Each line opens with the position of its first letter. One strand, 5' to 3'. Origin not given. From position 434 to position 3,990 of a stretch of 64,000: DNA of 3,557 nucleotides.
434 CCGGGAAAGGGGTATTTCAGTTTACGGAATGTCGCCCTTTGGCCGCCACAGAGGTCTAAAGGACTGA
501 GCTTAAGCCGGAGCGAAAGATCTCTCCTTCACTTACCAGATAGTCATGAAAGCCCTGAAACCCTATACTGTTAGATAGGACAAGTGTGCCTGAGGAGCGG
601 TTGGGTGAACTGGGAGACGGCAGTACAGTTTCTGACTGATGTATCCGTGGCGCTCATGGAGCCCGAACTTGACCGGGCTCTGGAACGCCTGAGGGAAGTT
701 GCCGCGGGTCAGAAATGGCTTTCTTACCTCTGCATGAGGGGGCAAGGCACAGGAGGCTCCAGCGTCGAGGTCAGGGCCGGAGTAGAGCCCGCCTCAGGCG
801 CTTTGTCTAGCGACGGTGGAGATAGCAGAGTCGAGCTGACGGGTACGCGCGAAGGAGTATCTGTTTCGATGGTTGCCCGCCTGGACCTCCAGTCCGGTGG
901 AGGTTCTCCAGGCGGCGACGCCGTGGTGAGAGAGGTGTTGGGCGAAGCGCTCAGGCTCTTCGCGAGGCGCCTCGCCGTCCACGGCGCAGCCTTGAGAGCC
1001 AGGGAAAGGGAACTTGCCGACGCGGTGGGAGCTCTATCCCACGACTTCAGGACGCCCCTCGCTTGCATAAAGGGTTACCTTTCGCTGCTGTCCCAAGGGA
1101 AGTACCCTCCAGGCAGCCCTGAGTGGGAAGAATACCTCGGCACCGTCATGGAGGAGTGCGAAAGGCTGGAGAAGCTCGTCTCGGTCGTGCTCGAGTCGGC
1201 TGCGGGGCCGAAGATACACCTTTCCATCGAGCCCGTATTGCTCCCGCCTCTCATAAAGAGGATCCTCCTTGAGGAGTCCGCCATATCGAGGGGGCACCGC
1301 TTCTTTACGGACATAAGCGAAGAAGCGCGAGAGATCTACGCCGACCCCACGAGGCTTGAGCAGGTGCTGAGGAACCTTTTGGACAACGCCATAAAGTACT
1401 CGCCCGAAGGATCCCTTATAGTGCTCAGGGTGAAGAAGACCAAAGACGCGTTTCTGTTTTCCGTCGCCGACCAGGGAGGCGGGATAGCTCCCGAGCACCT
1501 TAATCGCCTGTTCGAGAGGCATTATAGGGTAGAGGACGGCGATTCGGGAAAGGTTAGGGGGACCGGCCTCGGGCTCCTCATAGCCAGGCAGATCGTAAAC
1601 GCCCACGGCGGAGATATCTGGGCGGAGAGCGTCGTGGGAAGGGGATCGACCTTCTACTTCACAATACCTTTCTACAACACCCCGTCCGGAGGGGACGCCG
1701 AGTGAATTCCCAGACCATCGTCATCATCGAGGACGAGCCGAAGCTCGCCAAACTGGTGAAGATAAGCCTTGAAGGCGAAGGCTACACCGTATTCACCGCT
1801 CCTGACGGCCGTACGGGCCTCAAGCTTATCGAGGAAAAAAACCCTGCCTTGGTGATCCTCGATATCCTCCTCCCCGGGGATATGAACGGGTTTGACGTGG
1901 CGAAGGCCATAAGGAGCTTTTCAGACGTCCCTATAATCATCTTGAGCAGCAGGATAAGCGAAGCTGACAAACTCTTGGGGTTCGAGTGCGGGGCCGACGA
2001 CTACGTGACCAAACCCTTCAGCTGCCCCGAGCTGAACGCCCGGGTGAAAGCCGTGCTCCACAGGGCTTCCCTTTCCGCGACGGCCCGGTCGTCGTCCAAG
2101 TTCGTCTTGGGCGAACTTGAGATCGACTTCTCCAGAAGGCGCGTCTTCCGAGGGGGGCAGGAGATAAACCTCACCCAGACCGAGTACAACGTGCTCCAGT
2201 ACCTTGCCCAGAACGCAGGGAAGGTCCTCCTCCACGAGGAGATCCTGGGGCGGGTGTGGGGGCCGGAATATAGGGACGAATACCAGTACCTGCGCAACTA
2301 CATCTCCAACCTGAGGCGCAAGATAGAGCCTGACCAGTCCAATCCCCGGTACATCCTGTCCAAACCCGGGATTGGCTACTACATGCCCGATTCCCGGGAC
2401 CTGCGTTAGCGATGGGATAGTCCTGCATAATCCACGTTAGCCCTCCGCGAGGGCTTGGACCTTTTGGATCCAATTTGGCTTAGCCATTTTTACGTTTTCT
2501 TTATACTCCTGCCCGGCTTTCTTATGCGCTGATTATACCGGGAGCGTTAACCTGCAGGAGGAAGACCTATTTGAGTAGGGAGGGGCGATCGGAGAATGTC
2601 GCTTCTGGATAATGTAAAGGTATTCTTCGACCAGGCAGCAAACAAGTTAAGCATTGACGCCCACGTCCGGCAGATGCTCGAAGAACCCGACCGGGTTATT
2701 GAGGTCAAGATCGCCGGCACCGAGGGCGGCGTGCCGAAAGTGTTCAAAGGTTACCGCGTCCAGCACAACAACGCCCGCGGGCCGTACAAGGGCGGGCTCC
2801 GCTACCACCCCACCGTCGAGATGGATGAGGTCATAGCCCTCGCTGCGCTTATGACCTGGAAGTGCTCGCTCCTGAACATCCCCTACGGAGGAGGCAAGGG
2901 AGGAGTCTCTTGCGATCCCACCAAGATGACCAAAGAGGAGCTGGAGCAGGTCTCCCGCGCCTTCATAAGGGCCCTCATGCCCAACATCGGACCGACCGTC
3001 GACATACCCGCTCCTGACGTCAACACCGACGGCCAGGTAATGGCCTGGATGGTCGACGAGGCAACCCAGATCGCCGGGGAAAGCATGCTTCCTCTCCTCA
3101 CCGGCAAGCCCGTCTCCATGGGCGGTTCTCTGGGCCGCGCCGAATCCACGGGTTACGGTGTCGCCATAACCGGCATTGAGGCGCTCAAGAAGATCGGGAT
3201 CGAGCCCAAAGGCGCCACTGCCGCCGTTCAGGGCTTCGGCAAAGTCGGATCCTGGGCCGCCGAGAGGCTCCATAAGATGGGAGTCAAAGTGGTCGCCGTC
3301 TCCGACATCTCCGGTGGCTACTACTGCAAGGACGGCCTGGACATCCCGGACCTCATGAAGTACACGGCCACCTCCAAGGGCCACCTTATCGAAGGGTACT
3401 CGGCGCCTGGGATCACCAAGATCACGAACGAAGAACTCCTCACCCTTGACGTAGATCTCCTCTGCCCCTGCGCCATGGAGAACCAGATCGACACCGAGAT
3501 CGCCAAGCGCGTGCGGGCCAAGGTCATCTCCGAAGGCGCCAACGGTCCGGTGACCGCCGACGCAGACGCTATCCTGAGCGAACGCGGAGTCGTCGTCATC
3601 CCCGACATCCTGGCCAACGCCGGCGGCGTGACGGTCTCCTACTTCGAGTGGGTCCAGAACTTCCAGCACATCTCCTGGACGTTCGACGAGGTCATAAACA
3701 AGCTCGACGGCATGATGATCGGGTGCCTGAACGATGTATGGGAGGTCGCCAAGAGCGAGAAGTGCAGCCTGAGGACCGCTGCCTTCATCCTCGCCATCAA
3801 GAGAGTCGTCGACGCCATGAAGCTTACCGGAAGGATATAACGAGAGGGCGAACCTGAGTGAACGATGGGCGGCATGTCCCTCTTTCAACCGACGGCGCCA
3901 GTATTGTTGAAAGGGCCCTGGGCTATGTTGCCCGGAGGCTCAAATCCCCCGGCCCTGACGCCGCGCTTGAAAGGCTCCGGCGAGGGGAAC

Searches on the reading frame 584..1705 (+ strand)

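Call 57: search_protein_families(library=pfam, proteins=[window:584-1705:+], max_evalue=0.00001)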
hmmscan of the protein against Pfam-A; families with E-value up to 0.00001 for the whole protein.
window:584-1705:+ (373 aa): 2 families
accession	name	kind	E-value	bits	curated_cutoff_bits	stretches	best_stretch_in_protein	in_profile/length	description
PF02518.31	HATPase_c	-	1.3e-31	109.8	26.4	1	254-363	2-109/111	Histidine kinase-, DNA gyrase B-, and HSP90-like ATPase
PF00512.31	HisKA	-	1.5e-12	47.8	26.9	1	146-204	4-59/66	His Kinase A (phospho-acceptor) domain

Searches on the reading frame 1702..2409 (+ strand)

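Call 57: search_protein_families(library=pfam, proteins=[window:1702-2409:+], max_evalue=0.00001)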
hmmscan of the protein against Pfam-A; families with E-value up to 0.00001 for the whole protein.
window:1702-2409:+ (235 aa): 2 families
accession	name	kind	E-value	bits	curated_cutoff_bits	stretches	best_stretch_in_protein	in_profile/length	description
PF00072.30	Response_reg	-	2.6e-25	89.2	30.2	1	6-115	1-110/111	Response regulator receiver domain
PF00486.34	Trans_reg_C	-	4.5e-22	78.4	26.2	1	152-227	1-76/77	Transcriptional regulatory protein, C terminal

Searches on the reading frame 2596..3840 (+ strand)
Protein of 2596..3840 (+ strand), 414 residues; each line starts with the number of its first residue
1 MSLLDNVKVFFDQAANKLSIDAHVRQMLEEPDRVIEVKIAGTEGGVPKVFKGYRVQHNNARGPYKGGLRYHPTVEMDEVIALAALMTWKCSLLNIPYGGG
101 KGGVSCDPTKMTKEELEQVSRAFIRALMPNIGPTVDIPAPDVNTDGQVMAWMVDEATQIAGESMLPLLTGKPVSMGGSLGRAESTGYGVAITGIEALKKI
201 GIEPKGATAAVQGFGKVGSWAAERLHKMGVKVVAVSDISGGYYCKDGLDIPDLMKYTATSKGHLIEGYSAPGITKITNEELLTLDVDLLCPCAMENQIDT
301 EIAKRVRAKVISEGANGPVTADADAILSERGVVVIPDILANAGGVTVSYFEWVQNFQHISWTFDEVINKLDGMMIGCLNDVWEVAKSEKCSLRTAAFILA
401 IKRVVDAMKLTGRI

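Call 57: search_protein_families(library=pfam, proteins=[window:2596-3840:+], max_evalue=0.00001)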
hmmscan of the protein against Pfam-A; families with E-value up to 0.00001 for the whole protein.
window:2596-3840:+ (414 aa): 2 families
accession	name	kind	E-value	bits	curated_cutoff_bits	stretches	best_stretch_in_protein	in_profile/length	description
PF00208.27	ELFV_dehydrog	-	6.7e-81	272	23.4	1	176-412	1-241/241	Glutamate/Leucine/Phenylalanine/Valine dehydrogenase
PF02812.23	ELFV_dehydrog_N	-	2.1e-51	173.4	25.3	1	31-156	1-127/129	Glu/Leu/Phe/Val dehydrogenase, dimerisation domain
